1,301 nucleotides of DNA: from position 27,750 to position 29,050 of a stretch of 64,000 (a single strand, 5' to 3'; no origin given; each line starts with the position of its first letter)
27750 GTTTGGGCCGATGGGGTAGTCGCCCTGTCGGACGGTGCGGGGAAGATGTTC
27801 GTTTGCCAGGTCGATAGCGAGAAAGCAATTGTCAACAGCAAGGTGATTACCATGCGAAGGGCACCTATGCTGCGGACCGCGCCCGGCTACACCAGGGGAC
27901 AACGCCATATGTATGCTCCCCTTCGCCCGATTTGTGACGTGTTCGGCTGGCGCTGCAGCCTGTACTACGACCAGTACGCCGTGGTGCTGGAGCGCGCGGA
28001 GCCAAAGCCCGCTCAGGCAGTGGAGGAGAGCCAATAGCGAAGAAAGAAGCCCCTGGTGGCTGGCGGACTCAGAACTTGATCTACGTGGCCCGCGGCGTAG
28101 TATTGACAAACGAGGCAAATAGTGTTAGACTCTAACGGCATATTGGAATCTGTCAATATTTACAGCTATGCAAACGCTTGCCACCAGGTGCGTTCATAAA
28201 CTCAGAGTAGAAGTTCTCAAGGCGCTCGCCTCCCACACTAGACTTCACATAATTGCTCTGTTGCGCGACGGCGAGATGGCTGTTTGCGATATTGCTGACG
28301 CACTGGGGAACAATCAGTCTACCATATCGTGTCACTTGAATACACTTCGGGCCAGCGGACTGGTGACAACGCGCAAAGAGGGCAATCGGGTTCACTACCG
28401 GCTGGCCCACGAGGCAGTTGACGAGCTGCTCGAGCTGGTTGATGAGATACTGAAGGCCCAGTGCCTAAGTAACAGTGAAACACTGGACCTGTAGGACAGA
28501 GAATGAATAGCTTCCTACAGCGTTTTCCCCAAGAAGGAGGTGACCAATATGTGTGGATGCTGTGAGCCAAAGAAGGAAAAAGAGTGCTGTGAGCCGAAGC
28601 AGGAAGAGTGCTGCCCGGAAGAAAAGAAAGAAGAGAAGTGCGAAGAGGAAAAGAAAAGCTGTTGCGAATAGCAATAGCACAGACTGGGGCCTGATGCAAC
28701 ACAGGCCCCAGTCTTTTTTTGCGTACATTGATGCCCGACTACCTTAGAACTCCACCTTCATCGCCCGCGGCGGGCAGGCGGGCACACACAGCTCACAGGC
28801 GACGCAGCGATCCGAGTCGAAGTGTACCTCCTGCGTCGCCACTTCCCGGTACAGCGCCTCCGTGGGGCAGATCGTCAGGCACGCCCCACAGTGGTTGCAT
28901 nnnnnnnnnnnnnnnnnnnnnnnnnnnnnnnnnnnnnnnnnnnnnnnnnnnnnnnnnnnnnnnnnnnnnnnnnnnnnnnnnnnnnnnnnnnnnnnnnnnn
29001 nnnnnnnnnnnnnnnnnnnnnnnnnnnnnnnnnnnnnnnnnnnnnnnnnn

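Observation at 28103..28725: ArsR/SmtB repressor followed by an unannotated 40-aa Cys-rich microprotein: candidate new metallothionein-like operon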

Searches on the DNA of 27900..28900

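Call 55: search_rna_families(source=window, start=27900, end=28900, threshold=evalue, max_evalue=1)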
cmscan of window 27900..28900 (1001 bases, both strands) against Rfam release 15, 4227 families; matches with E-value up to 1: 1.
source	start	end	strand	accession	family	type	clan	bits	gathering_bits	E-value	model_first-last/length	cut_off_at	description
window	28630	28720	+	RF01733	atoC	Cis-reg;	-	22.6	50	0.25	1-93/93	no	atoC RNA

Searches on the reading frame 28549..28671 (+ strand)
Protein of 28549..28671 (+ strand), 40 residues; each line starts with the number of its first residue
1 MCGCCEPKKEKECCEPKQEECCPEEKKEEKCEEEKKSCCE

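Call 3: search_protein_families(library=pfam, proteins=[window:28549-28671:+], max_evalue=0.1)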
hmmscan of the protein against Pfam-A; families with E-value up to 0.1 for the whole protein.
window:28549-28671:+ (40 aa): 0 families

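Call 4: search_protein_families(library=ncbifam, proteins=[window:28549-28671:+], max_evalue=1)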
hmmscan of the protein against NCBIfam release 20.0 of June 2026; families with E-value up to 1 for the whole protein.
window:28549-28671:+ (40 aa): 0 families

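Call 6: find_homologous_proteins(query=window:28549-28668:+, max_evalue=10)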
Query seq(40 aa) (40 aa): 3 proteins with E <= 10 among 4 candidates.
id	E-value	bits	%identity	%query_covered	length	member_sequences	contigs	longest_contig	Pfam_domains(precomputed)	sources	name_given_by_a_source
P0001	1.3e-5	43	-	-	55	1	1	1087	-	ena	-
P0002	8.9e-1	28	-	-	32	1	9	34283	-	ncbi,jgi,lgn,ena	-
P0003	2.8e+0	26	-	-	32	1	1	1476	-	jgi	-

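Call 8: find_encoding_contigs(protein=P0002, flank=5000, max_places=10)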
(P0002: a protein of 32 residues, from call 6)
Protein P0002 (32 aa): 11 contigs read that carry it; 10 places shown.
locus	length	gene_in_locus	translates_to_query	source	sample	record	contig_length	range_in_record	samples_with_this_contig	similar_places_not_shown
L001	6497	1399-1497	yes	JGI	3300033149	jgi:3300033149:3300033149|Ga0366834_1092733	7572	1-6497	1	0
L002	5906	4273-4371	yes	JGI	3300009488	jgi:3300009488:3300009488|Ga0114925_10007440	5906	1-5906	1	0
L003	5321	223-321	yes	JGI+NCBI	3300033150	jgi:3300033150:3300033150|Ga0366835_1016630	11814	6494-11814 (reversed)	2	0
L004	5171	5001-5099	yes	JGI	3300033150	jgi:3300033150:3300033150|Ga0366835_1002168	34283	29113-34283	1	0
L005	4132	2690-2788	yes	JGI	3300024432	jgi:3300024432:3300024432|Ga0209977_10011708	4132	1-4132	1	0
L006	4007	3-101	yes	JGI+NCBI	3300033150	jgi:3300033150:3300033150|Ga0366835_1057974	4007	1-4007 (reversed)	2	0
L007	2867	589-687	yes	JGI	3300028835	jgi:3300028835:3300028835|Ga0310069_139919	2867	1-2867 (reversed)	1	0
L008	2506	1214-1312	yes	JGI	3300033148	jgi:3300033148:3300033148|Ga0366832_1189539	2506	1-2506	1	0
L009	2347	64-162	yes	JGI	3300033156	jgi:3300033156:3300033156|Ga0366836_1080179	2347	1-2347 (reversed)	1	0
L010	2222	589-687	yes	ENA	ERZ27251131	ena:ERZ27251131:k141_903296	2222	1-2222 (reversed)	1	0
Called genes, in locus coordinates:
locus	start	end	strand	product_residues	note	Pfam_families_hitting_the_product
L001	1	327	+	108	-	?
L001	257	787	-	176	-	PF00551:Formyl_trans_N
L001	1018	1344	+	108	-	PF12840:HTH_20 (weak), PF01022:HTH_5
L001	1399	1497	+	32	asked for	-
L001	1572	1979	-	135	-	PF09383:NIL, PF00037:Fer4, PF12837:Fer4_6 (weak), PF13237:Fer4_10, PF14697:Fer4_21, PF12838:Fer4_7, PF13187:Fer4_9 (weak), PF00037:Fer4 (weak), +5 more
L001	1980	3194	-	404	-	PF01837:HcyBio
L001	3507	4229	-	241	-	-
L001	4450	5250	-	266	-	PF27030:AbpE_bact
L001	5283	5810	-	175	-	PF13728:TraF (faint), PF00085:Thioredoxin, PF13098:Thioredoxin_2, PF13905:Thioredoxin_8 (faint)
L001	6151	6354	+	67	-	-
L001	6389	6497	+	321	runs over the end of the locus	PF06790:UPF0259, PF25231:DUF7847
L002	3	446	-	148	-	?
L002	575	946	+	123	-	PF03259:Robl_LC7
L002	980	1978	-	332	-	PF01073:3Beta_HSD, PF01370:Epimerase, PF02719:Polysacc_synt_2, PF04321:RmlD_sub_bind, PF05368:NmrA (weak), PF07993:NAD_binding_4, PF13460:NAD_binding_10, PF16363:GDP_Man_Dehyd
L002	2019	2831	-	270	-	PF18928:DUF5677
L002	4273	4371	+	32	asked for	-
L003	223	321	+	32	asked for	-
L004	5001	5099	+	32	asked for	-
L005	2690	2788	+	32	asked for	-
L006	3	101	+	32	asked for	?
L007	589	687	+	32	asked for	-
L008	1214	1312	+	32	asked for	-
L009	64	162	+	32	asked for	-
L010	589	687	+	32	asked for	-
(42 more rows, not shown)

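Call 9: find_encoding_contigs(protein=P0001, flank=5000)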
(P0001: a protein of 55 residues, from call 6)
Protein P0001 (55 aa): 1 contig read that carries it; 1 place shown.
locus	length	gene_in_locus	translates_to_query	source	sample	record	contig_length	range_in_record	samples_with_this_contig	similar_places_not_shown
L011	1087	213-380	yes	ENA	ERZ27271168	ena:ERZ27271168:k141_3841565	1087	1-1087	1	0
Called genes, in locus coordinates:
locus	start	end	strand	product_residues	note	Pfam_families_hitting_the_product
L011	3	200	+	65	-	?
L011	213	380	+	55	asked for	-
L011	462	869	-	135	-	PF09383:NIL, PF00037:Fer4, PF12837:Fer4_6 (weak), PF13237:Fer4_10, PF14697:Fer4_21, PF12838:Fer4_7, PF13187:Fer4_9 (weak), PF00037:Fer4 (weak), +5 more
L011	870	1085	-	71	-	?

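Call 10: find_encoding_contigs(protein=P0003, flank=5000)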
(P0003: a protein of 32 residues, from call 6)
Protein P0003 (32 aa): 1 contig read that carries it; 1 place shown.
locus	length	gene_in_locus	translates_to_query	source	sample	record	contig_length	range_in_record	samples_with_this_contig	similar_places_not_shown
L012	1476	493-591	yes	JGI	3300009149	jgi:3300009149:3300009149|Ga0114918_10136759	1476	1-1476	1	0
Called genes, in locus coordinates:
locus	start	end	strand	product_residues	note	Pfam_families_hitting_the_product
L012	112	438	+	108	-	PF09339:HTH_IclR (faint), PF12840:HTH_20, PF01022:HTH_5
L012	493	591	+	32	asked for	-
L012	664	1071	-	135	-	PF09383:NIL, PF12797:Fer4_2 (weak), PF00037:Fer4, PF12837:Fer4_6, PF13237:Fer4_10, PF14697:Fer4_21, PF12838:Fer4_7, PF13187:Fer4_9 (weak), +5 more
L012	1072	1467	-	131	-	PF01837:HcyBio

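Call 35: find_homologous_proteins(query=A3, max_evalue=10)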
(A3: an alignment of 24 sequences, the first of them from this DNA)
Query A3 (24 sequences) (40 aa, profile of the alignment): 6 proteins with E <= 10 among 8000 candidates.
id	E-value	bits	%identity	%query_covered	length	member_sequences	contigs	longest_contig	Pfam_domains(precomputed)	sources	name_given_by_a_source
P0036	6.3e-4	38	-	-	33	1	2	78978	-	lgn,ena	-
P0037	8.0e-4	38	-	-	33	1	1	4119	-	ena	-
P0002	2.1e-3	36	-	-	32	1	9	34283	-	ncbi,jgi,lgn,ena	-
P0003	2.2e-3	36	-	-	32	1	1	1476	-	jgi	-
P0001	9.1e-1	28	-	-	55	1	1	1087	-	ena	-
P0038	8.8e+0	25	100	18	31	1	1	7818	-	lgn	-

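Call 50: search_protein_representatives(alignment_id=A4)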
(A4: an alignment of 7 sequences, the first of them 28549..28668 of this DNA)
Query: 7 sequences, 32 profile positions. Proteins with E-value up to 0.001 (for the whole library): 4; up to 1e-10: 0; up to 1e-30: 0. The best 4 are listed.
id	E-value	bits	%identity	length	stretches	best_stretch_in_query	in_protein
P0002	1.0e-07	48.5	-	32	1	1-32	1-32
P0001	1.7e-07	47.8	-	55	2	3-32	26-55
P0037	2.3e-04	37.8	-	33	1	1-32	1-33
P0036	6.5e-04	36.3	-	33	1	1-32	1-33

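Call 57: list_cluster_members(proteins=[window:28549-28668:+, P0002, P0036, P0037, P0038, P0001, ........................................, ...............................])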
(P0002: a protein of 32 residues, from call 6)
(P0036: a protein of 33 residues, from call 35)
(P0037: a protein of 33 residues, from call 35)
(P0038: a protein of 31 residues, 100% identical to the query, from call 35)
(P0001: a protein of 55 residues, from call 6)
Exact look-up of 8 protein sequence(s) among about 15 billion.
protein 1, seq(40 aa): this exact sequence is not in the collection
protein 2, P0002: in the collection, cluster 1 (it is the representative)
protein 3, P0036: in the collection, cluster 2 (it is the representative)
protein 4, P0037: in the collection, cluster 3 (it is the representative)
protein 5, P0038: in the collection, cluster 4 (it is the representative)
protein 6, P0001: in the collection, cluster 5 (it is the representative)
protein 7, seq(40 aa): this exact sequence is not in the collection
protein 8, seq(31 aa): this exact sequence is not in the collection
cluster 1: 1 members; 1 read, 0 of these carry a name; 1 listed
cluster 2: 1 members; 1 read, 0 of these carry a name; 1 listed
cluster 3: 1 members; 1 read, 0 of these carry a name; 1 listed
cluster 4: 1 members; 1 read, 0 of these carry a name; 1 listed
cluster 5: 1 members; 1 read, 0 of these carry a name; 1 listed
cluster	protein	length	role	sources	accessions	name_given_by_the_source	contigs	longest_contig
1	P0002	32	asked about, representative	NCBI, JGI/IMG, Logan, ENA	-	-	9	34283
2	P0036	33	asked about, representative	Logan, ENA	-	-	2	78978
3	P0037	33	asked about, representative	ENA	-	-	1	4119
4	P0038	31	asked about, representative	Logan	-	-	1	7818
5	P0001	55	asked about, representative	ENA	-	-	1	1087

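Call 61: search_solved_structures(query=window:28549-28668:+, max_evalue=10, show_alignments=2)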
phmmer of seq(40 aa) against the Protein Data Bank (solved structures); distinct sequences matched with E-value up to 10: 0.

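Call 66: search_protein_families(library=pfam, alignment_id=A3, max_evalue=10)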
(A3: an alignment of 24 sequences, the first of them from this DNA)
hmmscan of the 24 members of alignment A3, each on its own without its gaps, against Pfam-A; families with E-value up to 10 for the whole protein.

A. member 1, seq(40 aa): 1 family
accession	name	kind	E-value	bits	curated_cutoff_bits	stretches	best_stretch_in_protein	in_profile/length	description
PF15355.11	Chisel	-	0.36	11.5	27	1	3-31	26-54/86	Stretch-responsive small skeletal muscle X protein, Chisel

B. families by the number of members that match (of 24 scanned): 2 families
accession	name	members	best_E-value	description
PF11240.13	DUF3042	2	0.17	Protein of unknown function (DUF3042)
PF15355.11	Chisel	1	0.36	Stretch-responsive small skeletal muscle X protein, Chisel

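Call 67: predict_structure(alignment_id=A4)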
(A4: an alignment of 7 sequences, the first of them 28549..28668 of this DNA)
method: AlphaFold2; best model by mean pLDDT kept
length: 40 residues; sequences in the alignment: 7
mean_pLDDT: 57.7   pTM: 0.28
mean pLDDT of the five models: 57.7, 55.6, 53.7, 47.7, 46.0
residues with pLDDT >= 90: 0; 70-90: 0; 50-70: 36; < 50: 4
segments of 3 or more residues with pLDDT < 50: 1-3
pLDDT, mean of each block of 10 residues (from residue 1): 53 55 62 60
secondary structure, 60 per line:
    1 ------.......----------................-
elements in order: H7-13 H24-39
